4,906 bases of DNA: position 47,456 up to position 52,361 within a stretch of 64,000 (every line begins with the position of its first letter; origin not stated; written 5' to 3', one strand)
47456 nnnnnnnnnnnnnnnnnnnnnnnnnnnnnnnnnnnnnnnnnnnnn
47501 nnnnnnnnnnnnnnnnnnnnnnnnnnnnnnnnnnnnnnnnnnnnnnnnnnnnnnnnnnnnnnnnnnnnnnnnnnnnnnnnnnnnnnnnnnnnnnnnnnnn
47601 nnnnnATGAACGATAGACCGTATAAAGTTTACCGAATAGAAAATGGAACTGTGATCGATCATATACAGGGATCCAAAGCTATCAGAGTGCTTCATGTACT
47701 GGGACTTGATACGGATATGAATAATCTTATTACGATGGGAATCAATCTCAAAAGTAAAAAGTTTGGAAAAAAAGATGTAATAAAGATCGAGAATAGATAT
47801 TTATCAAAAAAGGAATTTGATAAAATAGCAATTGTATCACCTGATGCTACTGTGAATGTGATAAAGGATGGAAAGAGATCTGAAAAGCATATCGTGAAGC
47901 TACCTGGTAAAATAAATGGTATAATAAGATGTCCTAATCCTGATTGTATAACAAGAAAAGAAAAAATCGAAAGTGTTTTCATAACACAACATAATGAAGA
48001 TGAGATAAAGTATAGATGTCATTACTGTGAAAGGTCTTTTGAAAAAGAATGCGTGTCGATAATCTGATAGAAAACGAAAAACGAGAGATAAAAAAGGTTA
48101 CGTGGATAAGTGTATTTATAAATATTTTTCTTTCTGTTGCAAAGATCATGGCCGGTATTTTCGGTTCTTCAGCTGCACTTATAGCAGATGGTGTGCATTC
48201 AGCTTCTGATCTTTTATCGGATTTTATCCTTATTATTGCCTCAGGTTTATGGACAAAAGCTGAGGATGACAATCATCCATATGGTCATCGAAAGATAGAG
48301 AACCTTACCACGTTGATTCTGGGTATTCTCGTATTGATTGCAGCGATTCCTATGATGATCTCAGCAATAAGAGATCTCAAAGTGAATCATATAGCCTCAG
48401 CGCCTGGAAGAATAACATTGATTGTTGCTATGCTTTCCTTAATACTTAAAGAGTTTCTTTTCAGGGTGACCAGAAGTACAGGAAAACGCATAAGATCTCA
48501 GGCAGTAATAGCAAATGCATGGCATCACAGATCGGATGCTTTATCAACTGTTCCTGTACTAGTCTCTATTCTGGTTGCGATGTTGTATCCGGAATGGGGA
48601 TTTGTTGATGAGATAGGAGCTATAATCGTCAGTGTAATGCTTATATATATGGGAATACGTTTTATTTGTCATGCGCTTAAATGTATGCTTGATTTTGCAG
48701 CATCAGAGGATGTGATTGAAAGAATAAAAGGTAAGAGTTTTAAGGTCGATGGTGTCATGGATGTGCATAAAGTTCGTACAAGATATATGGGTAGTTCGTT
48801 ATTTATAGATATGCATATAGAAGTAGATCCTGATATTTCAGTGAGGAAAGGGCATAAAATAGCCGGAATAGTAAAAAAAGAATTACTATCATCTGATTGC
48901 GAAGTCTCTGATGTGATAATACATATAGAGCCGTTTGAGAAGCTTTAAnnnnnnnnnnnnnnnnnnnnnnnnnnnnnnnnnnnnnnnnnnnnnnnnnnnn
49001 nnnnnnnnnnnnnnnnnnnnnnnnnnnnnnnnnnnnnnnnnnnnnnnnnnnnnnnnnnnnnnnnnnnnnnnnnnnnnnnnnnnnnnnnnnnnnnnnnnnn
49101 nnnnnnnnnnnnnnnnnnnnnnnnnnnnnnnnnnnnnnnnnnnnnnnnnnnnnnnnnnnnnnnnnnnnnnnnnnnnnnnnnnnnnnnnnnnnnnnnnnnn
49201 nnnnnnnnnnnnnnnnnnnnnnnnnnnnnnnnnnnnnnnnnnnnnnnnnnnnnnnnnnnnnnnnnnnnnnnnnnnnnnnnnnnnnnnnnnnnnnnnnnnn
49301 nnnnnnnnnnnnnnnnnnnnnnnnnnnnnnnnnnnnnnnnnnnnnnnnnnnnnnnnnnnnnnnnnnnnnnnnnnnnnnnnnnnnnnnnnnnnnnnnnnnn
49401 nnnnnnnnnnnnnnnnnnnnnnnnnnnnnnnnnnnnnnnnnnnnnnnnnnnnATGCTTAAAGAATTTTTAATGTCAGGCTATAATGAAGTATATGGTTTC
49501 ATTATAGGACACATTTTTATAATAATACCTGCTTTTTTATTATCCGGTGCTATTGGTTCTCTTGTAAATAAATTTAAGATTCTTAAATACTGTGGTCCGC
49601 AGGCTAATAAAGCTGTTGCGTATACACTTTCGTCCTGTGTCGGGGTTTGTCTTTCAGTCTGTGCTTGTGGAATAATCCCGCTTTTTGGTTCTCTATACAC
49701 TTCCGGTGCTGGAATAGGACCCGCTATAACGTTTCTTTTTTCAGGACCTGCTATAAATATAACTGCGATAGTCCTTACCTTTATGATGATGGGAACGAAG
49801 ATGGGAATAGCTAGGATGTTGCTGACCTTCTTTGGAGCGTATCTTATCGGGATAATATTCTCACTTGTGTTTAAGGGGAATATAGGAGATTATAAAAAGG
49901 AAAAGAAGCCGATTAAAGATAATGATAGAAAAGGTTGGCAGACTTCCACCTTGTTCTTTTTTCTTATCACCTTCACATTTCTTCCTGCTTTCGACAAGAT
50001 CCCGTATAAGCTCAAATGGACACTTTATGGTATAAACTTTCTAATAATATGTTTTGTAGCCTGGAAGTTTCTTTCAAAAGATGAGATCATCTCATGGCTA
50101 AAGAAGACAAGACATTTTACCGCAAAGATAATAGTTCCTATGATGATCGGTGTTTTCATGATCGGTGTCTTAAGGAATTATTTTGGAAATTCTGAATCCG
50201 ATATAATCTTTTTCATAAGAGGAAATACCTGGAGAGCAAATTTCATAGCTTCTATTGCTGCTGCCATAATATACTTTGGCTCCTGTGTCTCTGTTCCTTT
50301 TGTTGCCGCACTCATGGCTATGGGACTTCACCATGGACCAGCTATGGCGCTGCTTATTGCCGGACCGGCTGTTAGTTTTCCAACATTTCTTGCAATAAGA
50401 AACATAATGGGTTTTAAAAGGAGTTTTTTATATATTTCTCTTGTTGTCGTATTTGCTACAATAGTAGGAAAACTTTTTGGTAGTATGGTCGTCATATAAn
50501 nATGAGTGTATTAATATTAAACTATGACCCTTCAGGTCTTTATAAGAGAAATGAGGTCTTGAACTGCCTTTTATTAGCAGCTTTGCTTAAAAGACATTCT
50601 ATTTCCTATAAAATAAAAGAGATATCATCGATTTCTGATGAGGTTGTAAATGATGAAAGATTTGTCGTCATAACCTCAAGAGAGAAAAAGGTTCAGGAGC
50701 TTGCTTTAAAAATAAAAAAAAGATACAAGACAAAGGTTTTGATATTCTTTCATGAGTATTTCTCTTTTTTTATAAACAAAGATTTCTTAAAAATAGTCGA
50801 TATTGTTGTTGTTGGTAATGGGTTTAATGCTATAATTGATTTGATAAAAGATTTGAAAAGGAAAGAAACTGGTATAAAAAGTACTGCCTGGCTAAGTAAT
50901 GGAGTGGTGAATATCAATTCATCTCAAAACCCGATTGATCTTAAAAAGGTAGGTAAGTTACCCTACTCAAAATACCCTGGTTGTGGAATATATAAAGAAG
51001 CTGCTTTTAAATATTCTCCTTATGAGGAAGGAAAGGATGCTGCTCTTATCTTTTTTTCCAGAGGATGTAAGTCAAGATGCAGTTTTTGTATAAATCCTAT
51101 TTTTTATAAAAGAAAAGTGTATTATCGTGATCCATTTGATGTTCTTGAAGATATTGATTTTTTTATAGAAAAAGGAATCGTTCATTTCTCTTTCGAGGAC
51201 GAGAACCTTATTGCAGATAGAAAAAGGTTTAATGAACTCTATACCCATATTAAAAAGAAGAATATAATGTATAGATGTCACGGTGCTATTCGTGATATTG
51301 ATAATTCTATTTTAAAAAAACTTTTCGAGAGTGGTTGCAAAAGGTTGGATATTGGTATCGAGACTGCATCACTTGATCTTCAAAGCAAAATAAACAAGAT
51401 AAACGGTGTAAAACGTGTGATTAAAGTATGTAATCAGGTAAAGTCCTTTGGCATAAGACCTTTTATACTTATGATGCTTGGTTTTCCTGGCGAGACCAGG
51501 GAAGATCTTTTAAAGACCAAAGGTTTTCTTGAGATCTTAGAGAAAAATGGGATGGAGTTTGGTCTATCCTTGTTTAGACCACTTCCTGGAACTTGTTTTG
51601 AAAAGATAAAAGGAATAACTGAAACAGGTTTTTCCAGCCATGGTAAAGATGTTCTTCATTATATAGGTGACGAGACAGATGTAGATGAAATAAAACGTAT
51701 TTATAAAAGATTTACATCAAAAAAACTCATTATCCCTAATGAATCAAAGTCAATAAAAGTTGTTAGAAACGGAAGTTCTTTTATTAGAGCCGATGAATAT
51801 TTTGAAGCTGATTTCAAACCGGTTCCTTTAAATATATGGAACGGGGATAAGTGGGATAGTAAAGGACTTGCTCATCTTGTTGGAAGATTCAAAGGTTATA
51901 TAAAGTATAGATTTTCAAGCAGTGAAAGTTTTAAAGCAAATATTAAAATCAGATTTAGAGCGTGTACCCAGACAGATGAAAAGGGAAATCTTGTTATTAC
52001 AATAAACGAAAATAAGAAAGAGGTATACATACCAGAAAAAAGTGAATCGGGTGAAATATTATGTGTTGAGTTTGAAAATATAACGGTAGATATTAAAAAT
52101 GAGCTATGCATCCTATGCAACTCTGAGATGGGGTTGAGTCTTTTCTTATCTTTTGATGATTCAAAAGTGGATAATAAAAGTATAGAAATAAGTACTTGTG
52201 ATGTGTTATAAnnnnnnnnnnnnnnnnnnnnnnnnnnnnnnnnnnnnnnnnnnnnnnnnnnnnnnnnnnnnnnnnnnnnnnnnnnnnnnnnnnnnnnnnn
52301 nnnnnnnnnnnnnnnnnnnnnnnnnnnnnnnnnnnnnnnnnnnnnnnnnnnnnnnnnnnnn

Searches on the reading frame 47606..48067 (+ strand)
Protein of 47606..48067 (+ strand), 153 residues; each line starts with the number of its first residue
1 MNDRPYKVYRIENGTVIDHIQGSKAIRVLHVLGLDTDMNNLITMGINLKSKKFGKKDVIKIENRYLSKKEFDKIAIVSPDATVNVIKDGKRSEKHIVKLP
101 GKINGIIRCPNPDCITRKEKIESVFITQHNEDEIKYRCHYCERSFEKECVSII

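Call 60: search_protein_families(library=pfam, proteins=[window:47606-48067:+], max_evalue=0.00001)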
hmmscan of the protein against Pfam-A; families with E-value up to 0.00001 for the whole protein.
window:47606-48067:+ (153 aa): 2 families
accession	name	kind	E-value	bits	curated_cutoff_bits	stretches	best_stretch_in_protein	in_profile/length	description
PF01948.23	PyrI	-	6.5e-30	103.7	25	1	7-97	2-92/93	Aspartate carbamoyltransferase regulatory chain, allosteric domain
PF02748.20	PyrI_C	-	2e-16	60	23.4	1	102-148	1-46/48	Aspartate carbamoyltransferase regulatory chain, metal binding domain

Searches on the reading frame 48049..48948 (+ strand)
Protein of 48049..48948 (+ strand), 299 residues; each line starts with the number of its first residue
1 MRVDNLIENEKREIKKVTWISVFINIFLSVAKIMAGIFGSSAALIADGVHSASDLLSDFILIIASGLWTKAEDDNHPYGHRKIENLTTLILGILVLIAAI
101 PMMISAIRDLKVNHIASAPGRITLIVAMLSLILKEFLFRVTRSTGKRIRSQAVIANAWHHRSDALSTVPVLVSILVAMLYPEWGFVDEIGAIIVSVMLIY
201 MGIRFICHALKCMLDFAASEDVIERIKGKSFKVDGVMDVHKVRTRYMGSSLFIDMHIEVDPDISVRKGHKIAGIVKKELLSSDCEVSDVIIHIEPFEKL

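Call 60: search_protein_families(library=pfam, proteins=[window:48049-48948:+], max_evalue=0.00001)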
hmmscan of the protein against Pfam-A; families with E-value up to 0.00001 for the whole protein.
window:48049-48948:+ (299 aa): 2 families
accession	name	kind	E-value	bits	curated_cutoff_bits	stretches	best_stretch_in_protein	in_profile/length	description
PF01545.26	Cation_efflux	-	1.5e-40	139.6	26.6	1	19-210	2-194/198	Cation efflux family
PF16916.11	ZT_dimer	-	6.9e-22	77.7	26.7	1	219-296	2-78/78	Dimerisation domain of Zinc Transporter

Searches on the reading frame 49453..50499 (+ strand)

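Call 60: search_protein_families(library=pfam, proteins=[window:49453-50499:+], max_evalue=0.00001)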
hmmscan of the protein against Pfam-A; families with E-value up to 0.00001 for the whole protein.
window:49453-50499:+ (348 aa): 1 family
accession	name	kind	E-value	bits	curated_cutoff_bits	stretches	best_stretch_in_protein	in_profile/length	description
PF03773.19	ArsP_1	-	2.7e-58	197.9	32.3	1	20-342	16-292/294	Predicted permease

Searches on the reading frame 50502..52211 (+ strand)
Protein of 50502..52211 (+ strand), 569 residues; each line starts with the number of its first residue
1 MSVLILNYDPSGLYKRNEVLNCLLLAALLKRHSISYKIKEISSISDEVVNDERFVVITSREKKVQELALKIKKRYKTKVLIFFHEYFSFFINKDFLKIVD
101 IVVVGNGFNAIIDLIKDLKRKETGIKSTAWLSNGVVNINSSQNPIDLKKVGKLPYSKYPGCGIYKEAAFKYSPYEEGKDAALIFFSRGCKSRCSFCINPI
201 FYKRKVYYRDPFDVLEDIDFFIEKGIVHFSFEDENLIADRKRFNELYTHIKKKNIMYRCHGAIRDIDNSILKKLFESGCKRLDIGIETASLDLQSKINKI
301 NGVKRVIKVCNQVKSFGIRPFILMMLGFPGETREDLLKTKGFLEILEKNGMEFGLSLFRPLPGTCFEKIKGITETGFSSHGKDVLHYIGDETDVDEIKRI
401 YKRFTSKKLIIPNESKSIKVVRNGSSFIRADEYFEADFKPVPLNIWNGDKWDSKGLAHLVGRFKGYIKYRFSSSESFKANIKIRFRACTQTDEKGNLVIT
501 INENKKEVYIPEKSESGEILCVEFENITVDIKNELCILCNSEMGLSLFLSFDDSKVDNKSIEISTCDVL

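Call 60: search_protein_families(library=pfam, proteins=[window:50502-52211:+], max_evalue=0.00001)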
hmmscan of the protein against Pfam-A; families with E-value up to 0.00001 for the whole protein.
window:50502-52211:+ (569 aa): 1 family
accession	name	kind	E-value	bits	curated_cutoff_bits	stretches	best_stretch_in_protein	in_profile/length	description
PF04055.27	Radical_SAM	-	6.8e-20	72.3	29.5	1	184-342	2-165/166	Radical SAM superfamily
